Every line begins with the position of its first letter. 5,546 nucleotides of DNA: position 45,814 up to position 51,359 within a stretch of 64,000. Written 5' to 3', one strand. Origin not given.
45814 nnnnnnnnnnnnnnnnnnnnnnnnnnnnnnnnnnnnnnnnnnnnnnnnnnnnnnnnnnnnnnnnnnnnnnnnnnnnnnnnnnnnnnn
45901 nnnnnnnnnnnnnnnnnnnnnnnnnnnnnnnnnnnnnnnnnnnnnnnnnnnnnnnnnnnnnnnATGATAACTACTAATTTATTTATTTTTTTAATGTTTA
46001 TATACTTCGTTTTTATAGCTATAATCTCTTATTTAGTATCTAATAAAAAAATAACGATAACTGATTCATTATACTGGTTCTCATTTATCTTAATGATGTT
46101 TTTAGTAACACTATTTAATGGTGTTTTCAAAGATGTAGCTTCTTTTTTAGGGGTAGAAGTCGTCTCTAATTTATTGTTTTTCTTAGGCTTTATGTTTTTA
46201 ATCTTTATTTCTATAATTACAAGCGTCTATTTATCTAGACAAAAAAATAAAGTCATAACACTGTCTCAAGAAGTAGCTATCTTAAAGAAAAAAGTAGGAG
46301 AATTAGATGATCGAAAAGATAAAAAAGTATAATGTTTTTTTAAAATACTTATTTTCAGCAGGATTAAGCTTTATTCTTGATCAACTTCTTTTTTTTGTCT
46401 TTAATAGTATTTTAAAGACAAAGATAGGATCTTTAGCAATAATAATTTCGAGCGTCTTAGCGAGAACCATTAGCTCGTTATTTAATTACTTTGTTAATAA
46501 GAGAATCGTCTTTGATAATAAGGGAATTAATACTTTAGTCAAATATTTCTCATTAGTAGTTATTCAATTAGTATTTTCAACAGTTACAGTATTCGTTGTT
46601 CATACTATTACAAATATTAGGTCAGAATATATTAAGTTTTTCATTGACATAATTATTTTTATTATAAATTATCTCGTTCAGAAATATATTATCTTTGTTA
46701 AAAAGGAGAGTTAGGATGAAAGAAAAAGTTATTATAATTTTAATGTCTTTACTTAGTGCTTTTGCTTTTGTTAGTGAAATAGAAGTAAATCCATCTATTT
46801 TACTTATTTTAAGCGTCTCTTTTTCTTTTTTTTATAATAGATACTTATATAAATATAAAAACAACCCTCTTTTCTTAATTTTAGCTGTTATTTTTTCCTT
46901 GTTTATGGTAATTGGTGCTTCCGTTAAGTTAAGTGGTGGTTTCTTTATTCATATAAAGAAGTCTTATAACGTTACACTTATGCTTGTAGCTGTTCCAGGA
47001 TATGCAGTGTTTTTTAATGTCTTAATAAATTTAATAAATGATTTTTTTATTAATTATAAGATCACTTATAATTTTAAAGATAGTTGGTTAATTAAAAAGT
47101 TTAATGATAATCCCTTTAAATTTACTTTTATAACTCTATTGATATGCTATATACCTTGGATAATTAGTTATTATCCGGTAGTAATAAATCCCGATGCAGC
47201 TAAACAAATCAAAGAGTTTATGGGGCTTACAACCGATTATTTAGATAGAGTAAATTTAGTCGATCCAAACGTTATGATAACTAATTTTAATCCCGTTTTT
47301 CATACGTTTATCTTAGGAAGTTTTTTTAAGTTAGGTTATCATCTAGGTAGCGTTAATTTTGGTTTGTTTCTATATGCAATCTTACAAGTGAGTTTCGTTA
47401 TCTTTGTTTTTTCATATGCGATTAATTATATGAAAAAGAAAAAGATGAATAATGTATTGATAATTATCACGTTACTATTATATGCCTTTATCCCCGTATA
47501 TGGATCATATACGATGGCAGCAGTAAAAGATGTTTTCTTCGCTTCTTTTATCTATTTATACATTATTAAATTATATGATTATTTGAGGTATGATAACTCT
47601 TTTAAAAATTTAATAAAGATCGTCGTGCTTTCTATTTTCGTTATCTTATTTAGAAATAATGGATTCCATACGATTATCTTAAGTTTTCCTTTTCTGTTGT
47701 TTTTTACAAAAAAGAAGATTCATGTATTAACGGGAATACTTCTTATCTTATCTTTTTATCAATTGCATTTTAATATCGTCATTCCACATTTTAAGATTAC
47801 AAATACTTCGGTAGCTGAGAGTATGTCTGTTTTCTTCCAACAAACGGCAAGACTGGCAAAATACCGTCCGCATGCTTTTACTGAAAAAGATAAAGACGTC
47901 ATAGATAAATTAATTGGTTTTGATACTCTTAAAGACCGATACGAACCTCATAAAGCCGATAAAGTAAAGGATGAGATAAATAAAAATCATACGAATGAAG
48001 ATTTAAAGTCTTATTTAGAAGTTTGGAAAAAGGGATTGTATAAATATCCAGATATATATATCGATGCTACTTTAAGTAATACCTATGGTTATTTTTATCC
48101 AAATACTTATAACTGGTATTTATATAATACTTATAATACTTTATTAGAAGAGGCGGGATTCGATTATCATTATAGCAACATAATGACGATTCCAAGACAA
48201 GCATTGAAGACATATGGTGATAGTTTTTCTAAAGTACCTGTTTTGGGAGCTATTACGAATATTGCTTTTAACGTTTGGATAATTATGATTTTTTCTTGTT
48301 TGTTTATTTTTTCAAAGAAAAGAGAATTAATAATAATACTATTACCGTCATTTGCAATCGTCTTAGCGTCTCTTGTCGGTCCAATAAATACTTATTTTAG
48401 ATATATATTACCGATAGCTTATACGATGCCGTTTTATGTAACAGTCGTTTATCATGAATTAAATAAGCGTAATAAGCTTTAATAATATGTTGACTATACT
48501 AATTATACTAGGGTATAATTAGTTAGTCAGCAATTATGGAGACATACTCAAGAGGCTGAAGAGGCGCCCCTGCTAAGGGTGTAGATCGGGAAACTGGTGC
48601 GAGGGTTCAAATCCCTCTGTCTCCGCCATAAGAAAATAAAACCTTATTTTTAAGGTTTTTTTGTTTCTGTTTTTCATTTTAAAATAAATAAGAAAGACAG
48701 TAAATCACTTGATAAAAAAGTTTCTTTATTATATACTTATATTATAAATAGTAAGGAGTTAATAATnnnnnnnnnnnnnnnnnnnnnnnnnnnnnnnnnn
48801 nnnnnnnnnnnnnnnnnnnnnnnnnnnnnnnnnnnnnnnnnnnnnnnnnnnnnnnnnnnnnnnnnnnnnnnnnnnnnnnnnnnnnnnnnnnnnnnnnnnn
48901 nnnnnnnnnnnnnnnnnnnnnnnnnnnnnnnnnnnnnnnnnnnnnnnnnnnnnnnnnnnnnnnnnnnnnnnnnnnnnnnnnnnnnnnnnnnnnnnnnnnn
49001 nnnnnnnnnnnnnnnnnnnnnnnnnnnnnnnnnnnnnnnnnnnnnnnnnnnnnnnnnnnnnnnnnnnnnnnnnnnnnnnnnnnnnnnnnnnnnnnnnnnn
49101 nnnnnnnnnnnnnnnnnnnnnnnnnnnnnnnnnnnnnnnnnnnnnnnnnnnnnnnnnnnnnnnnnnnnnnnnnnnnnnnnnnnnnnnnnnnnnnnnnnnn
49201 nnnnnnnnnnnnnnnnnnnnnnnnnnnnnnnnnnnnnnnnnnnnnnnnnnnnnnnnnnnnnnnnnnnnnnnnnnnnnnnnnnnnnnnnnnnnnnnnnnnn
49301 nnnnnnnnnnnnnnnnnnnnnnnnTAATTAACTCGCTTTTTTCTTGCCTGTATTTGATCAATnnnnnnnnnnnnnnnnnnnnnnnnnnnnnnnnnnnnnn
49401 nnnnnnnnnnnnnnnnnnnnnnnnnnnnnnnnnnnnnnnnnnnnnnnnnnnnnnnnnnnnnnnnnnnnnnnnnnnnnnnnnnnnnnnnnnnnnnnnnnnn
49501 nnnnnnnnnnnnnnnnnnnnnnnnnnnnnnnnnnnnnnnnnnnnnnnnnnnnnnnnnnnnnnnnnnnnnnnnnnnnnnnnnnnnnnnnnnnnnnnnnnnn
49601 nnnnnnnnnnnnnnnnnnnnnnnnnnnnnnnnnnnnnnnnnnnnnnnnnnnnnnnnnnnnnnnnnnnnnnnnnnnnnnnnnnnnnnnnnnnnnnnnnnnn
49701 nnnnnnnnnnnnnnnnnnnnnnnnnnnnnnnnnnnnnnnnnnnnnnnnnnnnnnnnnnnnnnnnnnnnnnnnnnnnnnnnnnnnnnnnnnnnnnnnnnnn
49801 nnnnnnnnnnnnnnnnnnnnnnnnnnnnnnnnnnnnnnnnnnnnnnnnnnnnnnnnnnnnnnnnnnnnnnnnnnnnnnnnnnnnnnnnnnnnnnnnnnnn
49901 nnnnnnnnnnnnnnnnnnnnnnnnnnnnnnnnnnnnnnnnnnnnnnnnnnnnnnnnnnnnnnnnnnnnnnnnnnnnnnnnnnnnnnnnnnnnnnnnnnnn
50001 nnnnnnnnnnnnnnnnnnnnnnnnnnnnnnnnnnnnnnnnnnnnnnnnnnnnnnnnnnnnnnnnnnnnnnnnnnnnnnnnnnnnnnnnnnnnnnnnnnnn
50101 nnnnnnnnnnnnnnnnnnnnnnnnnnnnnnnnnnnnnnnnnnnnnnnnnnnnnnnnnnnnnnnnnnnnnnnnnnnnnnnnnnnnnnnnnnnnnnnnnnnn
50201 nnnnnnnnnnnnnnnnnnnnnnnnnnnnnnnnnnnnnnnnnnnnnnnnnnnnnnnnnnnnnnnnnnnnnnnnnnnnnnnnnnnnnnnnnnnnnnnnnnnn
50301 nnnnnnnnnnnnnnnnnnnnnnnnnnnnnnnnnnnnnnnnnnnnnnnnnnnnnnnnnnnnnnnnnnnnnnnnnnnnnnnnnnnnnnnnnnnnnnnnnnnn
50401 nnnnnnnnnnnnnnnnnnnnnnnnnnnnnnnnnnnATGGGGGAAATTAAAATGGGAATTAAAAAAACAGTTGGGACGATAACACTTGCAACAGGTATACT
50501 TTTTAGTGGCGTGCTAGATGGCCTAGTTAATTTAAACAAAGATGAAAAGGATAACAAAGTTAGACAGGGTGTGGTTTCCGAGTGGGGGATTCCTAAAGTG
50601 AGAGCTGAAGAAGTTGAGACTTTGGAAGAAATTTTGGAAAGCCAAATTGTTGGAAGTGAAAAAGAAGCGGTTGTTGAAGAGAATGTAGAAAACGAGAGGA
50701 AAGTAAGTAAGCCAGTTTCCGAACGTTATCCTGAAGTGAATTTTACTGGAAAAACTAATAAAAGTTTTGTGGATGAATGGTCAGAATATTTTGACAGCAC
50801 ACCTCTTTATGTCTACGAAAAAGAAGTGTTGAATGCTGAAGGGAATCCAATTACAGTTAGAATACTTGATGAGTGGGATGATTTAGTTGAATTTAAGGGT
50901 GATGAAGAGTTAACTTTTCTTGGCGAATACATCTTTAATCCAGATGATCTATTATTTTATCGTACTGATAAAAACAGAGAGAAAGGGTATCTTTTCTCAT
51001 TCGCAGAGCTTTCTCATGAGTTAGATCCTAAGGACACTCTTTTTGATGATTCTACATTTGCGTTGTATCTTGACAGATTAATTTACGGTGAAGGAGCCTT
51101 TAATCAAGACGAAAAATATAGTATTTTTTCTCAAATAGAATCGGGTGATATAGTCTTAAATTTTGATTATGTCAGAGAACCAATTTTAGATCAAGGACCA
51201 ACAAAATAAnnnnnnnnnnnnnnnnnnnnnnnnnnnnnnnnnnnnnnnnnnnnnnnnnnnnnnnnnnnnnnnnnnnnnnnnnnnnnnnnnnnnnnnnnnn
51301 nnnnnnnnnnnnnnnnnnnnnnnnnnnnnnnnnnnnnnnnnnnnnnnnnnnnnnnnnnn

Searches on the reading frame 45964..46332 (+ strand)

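Call 19: search_protein_families(library=pfam, proteins=[window:45964-46332:+], max_evalue=0.01)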
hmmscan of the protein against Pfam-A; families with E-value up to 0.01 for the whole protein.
window:45964-46332:+ (122 aa): 1 family
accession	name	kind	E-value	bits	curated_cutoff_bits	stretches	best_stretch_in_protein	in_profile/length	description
PF10066.14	DUF2304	-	3e-19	69.7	25.5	1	8-109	4-105/106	Uncharacterized conserved protein (DUF2304)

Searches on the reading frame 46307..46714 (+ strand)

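Call 19: search_protein_families(library=pfam, proteins=[window:46307-46714:+], max_evalue=0.01)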
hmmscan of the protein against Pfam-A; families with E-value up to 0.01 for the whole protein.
window:46307-46714:+ (135 aa): 1 family
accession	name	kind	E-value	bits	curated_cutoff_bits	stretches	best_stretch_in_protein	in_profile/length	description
PF04138.20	GtrA_DPMS_TM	-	5.3e-11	43.2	26.1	1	13-130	1-117/117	GtrA/DPMS, transmembrane domain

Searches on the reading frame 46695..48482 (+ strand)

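Call 19: search_protein_families(library=pfam, proteins=[window:46695-48482:+], max_evalue=0.01)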
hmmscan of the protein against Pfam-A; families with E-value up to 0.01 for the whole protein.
window:46695-48482:+ (595 aa): 1 family
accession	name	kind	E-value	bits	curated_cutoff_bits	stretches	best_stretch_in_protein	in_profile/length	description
PF19484.4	DUF6020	-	3.8e-61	207.6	28.3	1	148-591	116-596/604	Family of unknown function (DUF6020)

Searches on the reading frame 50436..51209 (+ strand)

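Call 4: search_protein_families(library=pfam, proteins=[window:50436-51209:+], max_evalue=1)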
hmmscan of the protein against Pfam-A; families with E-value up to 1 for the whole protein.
window:50436-51209:+ (257 aa): 0 families

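Call 5: search_protein_families(library=ncbifam, proteins=[window:50436-51209:+], max_evalue=1)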
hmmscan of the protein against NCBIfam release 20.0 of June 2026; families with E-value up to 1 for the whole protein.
window:50436-51209:+ (257 aa): 0 families

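Call 6: search_protein_families(library=phrogs, proteins=[window:50436-51209:+], max_evalue=1)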
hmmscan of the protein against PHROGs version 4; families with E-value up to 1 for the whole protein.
window:50436-51209:+ (257 aa): 1 family
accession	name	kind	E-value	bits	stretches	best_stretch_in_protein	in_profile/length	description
phrog_2152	-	unknown function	0.27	11.5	1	72-129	134-195/273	-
